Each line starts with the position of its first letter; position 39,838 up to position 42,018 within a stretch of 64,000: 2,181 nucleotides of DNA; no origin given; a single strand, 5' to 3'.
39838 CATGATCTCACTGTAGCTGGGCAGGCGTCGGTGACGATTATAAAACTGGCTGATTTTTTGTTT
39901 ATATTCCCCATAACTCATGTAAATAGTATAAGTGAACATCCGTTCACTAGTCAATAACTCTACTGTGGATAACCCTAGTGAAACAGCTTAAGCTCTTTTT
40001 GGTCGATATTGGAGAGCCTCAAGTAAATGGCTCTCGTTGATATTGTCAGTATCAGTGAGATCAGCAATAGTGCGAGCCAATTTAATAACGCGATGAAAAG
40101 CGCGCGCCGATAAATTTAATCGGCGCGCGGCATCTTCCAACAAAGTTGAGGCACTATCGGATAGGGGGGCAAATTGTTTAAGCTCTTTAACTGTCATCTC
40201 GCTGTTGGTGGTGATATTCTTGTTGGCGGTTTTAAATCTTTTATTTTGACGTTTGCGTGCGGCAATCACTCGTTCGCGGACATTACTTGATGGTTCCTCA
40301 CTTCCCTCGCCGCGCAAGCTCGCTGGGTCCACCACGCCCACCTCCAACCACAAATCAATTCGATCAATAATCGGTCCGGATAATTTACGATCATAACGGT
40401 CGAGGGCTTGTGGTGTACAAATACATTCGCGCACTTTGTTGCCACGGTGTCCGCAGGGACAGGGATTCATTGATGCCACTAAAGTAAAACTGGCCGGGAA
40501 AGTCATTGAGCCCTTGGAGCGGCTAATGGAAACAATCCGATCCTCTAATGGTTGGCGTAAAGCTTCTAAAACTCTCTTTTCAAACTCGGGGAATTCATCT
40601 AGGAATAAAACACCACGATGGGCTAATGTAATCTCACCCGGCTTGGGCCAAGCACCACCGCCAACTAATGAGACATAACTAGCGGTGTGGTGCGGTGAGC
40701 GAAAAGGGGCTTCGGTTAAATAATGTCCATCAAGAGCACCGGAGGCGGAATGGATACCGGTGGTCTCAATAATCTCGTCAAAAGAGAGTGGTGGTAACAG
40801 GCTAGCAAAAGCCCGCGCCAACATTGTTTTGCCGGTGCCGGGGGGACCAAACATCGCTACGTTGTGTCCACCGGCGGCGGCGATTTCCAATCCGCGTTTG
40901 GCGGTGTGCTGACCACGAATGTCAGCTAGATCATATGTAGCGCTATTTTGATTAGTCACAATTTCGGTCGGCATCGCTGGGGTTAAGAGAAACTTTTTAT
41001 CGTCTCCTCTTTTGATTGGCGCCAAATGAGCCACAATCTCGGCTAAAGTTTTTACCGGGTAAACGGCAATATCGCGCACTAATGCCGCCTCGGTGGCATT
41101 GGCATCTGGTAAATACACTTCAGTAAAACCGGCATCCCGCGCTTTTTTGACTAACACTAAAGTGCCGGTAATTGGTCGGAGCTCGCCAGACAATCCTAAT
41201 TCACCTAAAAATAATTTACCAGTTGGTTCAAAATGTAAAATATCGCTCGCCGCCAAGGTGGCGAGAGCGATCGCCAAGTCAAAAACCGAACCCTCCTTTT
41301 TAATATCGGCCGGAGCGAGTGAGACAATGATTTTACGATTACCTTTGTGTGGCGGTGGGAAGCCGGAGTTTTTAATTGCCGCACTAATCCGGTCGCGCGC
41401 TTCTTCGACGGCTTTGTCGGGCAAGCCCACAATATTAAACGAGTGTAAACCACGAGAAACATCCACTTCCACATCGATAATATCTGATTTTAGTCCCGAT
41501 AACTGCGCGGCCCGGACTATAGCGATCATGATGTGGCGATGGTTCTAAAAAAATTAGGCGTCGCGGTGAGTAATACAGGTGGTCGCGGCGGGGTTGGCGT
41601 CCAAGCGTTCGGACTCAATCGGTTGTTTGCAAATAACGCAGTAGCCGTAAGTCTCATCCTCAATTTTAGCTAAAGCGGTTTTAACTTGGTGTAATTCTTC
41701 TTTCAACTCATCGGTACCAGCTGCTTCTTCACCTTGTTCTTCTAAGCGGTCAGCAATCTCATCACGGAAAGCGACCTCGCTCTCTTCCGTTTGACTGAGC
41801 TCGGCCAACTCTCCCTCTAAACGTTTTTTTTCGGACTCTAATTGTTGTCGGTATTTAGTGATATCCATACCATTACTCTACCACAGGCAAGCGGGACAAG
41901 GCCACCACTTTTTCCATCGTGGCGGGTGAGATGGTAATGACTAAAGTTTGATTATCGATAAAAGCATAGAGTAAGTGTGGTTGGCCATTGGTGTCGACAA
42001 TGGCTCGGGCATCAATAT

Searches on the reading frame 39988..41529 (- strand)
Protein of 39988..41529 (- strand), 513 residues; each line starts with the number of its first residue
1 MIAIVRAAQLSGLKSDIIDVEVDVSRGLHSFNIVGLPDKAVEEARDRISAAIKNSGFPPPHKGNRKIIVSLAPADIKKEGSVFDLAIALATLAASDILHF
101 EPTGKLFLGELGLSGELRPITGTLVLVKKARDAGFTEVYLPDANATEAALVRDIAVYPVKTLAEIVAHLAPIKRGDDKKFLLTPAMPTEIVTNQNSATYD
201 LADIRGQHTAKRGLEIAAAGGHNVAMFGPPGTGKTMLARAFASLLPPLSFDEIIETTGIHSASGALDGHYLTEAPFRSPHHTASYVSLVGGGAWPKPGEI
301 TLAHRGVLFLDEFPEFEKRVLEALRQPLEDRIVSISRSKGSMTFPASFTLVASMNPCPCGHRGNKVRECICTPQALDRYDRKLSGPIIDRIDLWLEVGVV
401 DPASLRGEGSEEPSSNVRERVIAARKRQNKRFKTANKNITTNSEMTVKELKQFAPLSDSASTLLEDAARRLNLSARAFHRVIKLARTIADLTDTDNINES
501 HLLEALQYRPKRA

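Call 51: search_protein_families(library=pfam, proteins=[window:39988-41529:-], max_evalue=0.0001)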
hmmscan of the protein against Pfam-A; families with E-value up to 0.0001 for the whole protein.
window:39988-41529:- (513 aa): 6 families
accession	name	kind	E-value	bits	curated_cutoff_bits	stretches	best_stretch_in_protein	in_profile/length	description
PF01078.27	Mg_chelatase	-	8.1e-88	293.6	20.3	1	200-400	1-202/207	Magnesium chelatase, subunit ChlI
PF13541.12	ChlI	-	4.4e-38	130.3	27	1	20-144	1-121/121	Subunit ChlI of Mg-chelatase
PF13335.12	Mg_chelatase_C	-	5.4e-31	107.5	26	1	412-509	2-94/94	Magnesium chelatase, subunit ChlI C-terminal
PF07728.20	AAA_5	-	9.2e-12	45.6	22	1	224-364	2-129/139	AAA domain (dynein-related subfamily)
PF00493.29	MCM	-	5.7e-08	32.6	23.3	1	216-361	52-178/224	MCM P-loop domain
PF00004.35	AAA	-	8.5e-05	23.5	21.2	0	225-245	2-22/131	ATPase family associated with various cellular activities (AAA)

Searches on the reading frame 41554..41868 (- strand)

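Call 51: search_protein_families(library=pfam, proteins=[window:41554-41868:-], max_evalue=0.0001)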
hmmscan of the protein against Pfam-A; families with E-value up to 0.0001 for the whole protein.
window:41554-41868:- (104 aa): 1 family
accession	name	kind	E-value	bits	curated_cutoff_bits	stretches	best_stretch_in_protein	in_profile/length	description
PF01258.23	zf-dskA_traR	-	9.2e-07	29.2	24.9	1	73-99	2-28/36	Prokaryotic dksA/traR C4-type zinc finger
